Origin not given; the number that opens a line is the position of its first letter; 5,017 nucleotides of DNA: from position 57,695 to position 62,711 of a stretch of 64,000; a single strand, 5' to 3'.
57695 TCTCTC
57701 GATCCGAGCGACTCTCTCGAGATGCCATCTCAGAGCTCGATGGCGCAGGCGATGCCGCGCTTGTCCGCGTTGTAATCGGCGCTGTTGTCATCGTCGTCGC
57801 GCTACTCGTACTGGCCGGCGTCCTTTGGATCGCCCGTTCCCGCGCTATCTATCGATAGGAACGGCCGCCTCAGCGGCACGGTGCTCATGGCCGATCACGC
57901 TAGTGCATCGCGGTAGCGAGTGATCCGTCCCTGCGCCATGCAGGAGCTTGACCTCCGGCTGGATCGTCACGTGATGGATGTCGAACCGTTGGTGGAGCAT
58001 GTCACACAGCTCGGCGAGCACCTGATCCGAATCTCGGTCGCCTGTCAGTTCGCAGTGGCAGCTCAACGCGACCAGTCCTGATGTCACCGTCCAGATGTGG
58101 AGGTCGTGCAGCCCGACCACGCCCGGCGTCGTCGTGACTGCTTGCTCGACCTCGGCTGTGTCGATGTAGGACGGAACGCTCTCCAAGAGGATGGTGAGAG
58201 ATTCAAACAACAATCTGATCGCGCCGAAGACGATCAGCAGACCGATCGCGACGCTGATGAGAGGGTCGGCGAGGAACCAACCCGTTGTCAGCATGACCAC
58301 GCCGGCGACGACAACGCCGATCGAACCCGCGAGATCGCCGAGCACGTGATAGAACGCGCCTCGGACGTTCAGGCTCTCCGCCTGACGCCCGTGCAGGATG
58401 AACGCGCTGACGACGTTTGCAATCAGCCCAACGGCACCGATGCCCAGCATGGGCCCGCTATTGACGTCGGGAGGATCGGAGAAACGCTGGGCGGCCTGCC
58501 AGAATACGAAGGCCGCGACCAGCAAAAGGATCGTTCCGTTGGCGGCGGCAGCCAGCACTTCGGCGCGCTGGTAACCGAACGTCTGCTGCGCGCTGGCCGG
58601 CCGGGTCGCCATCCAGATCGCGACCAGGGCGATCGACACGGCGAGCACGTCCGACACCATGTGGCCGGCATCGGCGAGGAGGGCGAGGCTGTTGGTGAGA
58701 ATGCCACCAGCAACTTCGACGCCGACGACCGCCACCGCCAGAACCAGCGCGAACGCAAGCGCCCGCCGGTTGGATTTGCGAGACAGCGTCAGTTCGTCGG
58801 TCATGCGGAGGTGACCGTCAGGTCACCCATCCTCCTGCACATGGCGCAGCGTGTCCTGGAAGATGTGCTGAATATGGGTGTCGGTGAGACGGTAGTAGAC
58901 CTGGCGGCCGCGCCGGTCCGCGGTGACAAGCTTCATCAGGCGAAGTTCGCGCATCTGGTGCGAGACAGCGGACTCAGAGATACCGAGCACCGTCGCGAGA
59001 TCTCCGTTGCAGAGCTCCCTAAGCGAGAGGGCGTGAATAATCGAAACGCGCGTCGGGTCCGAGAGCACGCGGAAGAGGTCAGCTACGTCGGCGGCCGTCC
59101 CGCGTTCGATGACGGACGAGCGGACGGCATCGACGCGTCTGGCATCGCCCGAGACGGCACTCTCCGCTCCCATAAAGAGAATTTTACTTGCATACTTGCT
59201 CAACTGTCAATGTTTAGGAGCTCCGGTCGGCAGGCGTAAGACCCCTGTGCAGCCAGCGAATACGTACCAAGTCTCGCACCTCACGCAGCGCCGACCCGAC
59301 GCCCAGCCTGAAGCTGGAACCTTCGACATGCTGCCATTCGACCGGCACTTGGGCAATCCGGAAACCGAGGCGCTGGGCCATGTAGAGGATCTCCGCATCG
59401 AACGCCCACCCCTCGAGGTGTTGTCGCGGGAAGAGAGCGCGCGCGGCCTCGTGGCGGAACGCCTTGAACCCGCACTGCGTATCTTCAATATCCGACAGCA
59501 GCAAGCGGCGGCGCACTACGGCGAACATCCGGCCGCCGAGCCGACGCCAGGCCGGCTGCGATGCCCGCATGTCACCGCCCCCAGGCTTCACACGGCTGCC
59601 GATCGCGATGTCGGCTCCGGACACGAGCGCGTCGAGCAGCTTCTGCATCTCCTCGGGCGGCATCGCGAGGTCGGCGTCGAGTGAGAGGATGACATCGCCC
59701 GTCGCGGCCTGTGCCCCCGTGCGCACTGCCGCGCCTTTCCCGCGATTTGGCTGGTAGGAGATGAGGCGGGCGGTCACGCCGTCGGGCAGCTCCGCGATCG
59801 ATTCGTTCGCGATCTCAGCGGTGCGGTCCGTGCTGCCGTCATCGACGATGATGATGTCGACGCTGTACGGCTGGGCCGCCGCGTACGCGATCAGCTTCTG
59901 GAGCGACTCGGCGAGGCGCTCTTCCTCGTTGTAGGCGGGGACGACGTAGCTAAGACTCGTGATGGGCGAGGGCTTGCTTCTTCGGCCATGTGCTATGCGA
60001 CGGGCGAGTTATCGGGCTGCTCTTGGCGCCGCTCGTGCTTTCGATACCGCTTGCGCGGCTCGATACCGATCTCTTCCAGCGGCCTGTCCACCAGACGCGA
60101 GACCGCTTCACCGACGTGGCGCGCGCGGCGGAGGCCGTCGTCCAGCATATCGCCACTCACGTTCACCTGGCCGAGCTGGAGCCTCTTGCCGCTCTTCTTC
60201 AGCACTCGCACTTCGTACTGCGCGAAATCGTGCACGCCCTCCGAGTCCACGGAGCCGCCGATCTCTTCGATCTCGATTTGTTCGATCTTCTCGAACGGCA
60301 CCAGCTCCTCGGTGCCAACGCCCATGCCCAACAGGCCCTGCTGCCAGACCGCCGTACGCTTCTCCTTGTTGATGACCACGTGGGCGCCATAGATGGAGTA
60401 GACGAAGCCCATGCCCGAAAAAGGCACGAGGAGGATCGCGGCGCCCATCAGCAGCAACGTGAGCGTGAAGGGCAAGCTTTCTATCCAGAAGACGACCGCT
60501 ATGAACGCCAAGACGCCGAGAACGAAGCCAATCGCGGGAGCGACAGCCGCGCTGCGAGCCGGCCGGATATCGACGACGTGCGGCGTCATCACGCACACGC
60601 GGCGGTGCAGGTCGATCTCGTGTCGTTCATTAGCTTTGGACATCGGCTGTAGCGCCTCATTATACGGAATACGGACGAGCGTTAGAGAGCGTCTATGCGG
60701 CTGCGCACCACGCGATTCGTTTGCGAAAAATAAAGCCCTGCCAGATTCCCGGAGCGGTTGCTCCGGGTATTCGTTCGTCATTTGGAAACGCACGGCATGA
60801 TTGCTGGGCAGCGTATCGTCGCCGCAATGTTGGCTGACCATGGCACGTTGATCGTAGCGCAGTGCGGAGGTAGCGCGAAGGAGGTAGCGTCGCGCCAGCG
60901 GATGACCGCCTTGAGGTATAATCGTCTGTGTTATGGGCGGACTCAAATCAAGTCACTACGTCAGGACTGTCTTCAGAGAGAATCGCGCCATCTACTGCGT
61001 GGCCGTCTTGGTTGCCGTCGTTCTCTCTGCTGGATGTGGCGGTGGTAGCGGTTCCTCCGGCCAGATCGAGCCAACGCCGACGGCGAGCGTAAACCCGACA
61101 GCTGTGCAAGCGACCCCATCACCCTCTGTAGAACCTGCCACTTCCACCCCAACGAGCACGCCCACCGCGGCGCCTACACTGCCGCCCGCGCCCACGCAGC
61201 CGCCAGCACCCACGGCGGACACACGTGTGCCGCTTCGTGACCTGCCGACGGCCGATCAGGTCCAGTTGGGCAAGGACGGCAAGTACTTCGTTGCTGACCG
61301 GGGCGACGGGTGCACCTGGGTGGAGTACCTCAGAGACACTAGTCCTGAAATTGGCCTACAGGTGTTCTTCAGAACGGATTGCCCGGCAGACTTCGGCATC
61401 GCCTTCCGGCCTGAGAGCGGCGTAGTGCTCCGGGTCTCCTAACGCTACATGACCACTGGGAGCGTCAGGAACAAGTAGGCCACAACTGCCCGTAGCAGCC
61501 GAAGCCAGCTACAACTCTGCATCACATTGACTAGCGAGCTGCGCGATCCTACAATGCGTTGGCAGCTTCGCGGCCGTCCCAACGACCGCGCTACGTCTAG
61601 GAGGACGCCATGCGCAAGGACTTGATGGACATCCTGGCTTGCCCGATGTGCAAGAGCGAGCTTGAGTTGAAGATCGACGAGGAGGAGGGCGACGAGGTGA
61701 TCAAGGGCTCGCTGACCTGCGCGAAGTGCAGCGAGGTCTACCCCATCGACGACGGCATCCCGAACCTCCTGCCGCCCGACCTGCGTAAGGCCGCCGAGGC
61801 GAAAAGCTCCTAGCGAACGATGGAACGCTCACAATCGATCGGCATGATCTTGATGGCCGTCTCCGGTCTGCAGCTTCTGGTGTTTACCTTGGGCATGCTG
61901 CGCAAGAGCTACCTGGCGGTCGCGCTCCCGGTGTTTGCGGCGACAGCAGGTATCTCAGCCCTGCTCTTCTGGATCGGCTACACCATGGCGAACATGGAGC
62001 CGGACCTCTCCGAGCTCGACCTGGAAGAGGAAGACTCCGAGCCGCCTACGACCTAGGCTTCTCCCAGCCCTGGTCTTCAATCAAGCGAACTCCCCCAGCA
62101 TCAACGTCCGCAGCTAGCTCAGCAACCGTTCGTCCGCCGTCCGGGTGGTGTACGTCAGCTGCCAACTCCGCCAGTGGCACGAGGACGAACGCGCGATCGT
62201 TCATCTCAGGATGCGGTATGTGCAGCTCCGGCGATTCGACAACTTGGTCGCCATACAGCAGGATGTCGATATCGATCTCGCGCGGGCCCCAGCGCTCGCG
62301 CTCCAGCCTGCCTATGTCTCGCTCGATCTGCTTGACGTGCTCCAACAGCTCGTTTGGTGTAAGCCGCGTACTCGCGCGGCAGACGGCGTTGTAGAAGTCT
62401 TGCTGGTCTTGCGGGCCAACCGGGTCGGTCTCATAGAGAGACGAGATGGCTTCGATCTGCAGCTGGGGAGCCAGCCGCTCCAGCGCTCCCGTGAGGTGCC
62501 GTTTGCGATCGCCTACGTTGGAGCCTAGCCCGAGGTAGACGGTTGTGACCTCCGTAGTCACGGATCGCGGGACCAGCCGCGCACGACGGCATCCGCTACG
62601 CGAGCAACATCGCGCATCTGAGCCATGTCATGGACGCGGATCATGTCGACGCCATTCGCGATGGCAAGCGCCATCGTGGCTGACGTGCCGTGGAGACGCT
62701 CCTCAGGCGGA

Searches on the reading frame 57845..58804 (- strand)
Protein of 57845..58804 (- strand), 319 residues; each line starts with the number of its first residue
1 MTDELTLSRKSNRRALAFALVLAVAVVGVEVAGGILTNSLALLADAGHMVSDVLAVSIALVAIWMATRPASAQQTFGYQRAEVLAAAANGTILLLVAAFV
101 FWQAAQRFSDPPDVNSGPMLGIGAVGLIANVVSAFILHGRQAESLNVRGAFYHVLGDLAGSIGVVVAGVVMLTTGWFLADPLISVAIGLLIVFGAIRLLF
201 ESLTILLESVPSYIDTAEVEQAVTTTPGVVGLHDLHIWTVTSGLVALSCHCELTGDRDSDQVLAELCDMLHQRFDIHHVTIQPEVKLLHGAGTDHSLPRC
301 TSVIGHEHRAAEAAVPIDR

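Call 39: search_protein_families(library=pfam, proteins=[window:57845-58804:-], max_evalue=0.001)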
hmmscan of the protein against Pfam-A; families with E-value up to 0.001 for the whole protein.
window:57845-58804:- (319 aa): 2 families
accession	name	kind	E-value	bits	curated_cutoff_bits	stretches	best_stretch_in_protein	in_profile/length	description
PF01545.26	Cation_efflux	-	2.8e-45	155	26.6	1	18-207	3-198/198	Cation efflux family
PF16916.11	ZT_dimer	-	6.3e-13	49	26.7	1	212-284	2-76/78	Dimerisation domain of Zinc Transporter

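Call 58: find_encoding_contigs(protein=window:57845-58804:-, flank=10000, max_places=10)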
Protein window:57845-58804:- (319 aa): no gene with exactly this product is on record in the collection.

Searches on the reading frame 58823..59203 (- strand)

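Call 39: search_protein_families(library=pfam, proteins=[window:58823-59203:-], max_evalue=0.001)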
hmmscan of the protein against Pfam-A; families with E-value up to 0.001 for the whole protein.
window:58823-59203:- (126 aa): 3 families
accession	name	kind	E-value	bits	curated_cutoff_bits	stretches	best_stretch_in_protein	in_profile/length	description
PF01022.26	HTH_5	-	3.1e-12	46.6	22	1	49-94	1-46/47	Bacterial regulatory protein, arsR family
PF12840.13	HTH_20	-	5.6e-06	26.7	27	1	47-92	1-47/51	Helix-turn-helix domain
PF13412.12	HTH_24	-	0.00077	19.4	21.9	0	64-90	18-44/48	Winged helix-turn-helix DNA-binding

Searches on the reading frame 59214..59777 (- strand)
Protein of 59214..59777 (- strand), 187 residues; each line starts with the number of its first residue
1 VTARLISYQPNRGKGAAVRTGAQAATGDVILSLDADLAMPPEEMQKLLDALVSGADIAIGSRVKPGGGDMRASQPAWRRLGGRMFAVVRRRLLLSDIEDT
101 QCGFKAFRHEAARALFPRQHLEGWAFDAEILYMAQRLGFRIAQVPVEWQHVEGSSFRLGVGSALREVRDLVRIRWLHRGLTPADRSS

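Call 25: search_protein_families(library=pfam, proteins=[window:59214-59777:-], max_evalue=0.001)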
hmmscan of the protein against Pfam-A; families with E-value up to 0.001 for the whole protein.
window:59214-59777:- (187 aa): 1 family
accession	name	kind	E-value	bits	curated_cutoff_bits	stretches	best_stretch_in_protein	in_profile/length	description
PF00535.33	Glycos_transf_2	-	3.8e-16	59.9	23.3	1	9-116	60-168/168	Glycosyl transferase family 2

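Call 91: list_cluster_members(proteins=[P0152, window:59214-59777:-, window:6412-7008:+])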
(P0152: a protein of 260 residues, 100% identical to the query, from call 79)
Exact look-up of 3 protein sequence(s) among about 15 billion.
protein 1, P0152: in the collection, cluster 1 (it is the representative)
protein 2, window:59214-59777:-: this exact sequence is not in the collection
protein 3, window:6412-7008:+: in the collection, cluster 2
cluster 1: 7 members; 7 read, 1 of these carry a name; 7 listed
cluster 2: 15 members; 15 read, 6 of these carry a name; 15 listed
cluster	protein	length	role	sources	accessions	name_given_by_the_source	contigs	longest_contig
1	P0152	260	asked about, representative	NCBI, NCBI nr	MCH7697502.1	MAG: glycosyltransferase family 2 protein [Chloroflexi bacterium] | glycosyltransferase family 2 protein [Chloroflexota bacterium]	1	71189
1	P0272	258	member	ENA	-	-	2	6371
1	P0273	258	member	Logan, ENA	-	-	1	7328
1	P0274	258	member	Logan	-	-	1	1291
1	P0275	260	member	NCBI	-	-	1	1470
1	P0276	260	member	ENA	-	-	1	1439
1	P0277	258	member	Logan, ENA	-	-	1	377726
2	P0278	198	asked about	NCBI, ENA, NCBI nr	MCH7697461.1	MAG: phytanoyl-CoA dioxygenase family protein [Chloroflexi bacterium] | phytanoyl-CoA dioxygenase family protein [Chloroflexota bacterium]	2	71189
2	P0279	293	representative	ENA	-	-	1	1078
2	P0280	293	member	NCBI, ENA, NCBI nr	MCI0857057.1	MAG: phytanoyl-CoA dioxygenase family protein [Chloroflexi bacterium] | phytanoyl-CoA dioxygenase family protein [Chloroflexota bacterium]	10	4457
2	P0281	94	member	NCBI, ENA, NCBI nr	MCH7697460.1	MAG: hypothetical protein IH865_00775 [Chloroflexi bacterium] | hypothetical protein [Chloroflexota bacterium]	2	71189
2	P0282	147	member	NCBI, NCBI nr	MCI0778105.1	MAG: phytanoyl-CoA dioxygenase family protein, partial [Chloroflexi bacterium] | phytanoyl-CoA dioxygenase family protein [Chloroflexota bacterium]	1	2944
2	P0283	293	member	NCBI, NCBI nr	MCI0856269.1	MAG: phytanoyl-CoA dioxygenase family protein [Chloroflexi bacterium] | phytanoyl-CoA dioxygenase family protein [Chloroflexota bacterium]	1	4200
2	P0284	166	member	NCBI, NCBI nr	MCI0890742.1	MAG: phytanoyl-CoA dioxygenase family protein, partial [Chloroflexi bacterium] | phytanoyl-CoA dioxygenase family protein [Chloroflexota bacterium]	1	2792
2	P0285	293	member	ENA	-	-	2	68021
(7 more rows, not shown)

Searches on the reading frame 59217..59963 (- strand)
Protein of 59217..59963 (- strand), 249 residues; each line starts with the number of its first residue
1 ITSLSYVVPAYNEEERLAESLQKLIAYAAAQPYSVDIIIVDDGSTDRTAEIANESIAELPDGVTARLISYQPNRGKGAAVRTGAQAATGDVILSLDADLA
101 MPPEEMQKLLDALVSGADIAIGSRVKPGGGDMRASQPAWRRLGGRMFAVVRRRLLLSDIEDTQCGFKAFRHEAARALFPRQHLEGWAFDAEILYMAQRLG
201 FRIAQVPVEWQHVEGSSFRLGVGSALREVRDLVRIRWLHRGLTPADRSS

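Call 79: find_homologous_proteins(query=window:59217-59963:-, max_evalue=1e-40)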
Query seq(249 aa) (249 aa): 4313 proteins with E <= 1e-40 among 8000 candidates; the best 120 are listed.
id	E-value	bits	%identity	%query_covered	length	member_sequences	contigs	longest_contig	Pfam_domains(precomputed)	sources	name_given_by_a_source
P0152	3.8e-158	542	100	100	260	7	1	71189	PF10111.15,PF13641.13,PF00535.33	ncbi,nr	ncbi:MAG: glycosyltransferase family 2 protein [Chloroflexi bacterium]|nr:glycosyltransferase family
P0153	2.6e-142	490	89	99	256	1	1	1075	PF13641.13,PF00535.33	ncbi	-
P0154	5.9e-130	450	81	100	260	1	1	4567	PF10111.15,PF13641.13,PF00535.33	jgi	jgi:dolichyl-phosphate beta-glucosyltransferase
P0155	1.2e-127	442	83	100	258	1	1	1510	PF10111.15,PF13641.13,PF00535.33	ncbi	-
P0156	6.1e-125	433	80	100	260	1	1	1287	PF10111.15,PF13641.13,PF00535.33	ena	-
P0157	2.6e-124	431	78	98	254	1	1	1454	PF13641.13,PF00535.33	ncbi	-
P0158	4.3e-120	418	75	100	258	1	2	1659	PF10111.15,PF13641.13,PF00535.33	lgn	-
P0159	1.1e-116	406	73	99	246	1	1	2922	PF10111.15,PF13641.13,PF00535.33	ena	-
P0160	1.2e-116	406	73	99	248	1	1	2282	PF10111.15,PF13641.13,PF00535.33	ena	-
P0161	1.4e-116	406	73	97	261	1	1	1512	PF10111.15,PF13641.13,PF00535.33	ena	-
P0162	1.8e-116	406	73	100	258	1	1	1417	PF10111.15,PF13641.13,PF00535.33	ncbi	-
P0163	2.4e-116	405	72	99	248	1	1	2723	PF10111.15,PF13641.13,PF00535.33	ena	-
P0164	4.6e-116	404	72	99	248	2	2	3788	PF13641.13,PF00535.33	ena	-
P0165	1.3e-115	403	72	99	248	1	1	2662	PF10111.15,PF13641.13,PF00535.33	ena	-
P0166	1.3e-115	403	72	99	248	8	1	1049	PF13641.13,PF00535.33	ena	-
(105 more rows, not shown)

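Call 93: find_encoding_contigs(protein=P0286, flank=10000, max_places=10)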
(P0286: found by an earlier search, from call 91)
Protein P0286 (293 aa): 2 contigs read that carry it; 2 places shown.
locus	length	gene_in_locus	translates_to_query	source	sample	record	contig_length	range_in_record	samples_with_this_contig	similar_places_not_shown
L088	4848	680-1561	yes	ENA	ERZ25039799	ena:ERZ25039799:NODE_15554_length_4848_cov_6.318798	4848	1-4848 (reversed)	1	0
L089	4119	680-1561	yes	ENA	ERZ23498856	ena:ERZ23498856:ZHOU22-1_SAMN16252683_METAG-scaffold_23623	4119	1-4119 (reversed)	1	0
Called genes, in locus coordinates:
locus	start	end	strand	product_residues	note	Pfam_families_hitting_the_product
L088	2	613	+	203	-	?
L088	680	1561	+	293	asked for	PF05721:PhyH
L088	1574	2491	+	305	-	PF00296:Bac_luciferase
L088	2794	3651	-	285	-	PF05721:PhyH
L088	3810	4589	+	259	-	PF05721:PhyH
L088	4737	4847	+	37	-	?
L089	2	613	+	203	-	?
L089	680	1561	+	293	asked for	PF05721:PhyH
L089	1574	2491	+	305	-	PF00296:Bac_luciferase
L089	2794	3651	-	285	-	PF05721:PhyH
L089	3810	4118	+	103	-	?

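Call 95: find_encoding_contigs(protein=P0277, flank=10000, max_places=3)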
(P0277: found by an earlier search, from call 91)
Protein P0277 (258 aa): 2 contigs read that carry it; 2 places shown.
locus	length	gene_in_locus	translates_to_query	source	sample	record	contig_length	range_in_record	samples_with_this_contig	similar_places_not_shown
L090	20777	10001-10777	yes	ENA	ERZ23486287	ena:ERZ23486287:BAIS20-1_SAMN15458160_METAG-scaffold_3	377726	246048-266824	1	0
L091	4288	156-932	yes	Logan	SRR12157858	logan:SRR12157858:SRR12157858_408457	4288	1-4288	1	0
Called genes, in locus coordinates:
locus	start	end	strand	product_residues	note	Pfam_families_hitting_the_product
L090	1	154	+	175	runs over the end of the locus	PF00448:SRP54 (weak), PF01583:APS_kinase, PF08433:KTI12 (weak), PF10609:ParA (weak), PF01656:CbiA (weak)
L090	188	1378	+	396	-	PF14306:PUA_2, PF01747:ATP-sulfurylase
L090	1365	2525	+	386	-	PF02690:Na_Pi_cotrans (faint)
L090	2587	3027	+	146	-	PF02082:Rrf2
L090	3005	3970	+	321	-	PF00291:PALP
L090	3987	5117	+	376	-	PF02597:ThiS, PF00899:ThiF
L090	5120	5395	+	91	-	PF02597:ThiS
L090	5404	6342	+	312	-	PF00291:PALP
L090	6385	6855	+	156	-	PF01243:PNPOx_N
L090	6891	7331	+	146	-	PF14464:Prok-JAB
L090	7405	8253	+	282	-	PF00809:Pterin_bind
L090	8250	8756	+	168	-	PF01288:HPPK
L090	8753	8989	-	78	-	-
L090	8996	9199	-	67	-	PF03966:Trm112p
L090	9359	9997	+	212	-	-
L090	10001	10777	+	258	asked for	PF13641:Glyco_tranf_2_3, PF00535:Glycos_transf_2, PF10111:Glyco_tranf_2_2 (weak)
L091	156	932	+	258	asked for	PF13641:Glyco_tranf_2_3, PF00535:Glycos_transf_2, PF10111:Glyco_tranf_2_2 (weak)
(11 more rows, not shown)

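Call 98: find_encoding_contigs(protein=P0273, flank=10000, max_places=5)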
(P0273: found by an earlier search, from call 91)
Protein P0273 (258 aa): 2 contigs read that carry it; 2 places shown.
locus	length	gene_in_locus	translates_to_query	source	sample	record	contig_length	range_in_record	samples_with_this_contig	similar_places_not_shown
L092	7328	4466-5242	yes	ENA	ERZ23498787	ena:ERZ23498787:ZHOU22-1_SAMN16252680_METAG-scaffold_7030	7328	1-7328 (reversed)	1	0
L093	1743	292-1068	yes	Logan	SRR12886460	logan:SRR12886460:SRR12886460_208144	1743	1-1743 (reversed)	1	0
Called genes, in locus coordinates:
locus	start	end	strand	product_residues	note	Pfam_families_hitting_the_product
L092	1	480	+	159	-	?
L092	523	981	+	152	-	PF01243:PNPOx_N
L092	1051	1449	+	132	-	PF14464:Prok-JAB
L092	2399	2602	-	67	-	-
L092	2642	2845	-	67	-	PF03966:Trm112p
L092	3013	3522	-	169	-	-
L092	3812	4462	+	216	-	-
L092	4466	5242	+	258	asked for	PF13641:Glyco_tranf_2_3, PF00535:Glycos_transf_2, PF10111:Glyco_tranf_2_2 (weak)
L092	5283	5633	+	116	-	PF12840:HTH_20 (weak), PF01022:HTH_5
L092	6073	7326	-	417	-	?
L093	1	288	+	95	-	?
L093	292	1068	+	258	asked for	PF13641:Glyco_tranf_2_3, PF00535:Glycos_transf_2, PF10111:Glyco_tranf_2_2 (weak)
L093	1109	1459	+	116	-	PF12840:HTH_20 (weak), PF01022:HTH_5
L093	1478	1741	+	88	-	?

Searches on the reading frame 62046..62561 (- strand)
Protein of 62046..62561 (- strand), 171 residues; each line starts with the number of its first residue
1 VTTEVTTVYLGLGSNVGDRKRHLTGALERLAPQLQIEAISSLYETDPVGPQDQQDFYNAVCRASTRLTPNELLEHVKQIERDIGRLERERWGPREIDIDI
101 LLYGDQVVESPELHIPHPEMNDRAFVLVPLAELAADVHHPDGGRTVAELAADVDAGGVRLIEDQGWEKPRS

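Call 25: search_protein_families(library=pfam, proteins=[window:62046-62561:-], max_evalue=0.001)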
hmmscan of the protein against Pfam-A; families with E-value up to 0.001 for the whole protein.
window:62046-62561:- (171 aa): 1 family
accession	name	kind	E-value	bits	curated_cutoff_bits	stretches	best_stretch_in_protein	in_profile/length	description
PF01288.25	HPPK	-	8.6e-42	142.6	25.7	1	9-134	1-115/116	7,8-dihydro-6-hydroxymethylpterin-pyrophosphokinase (HPPK)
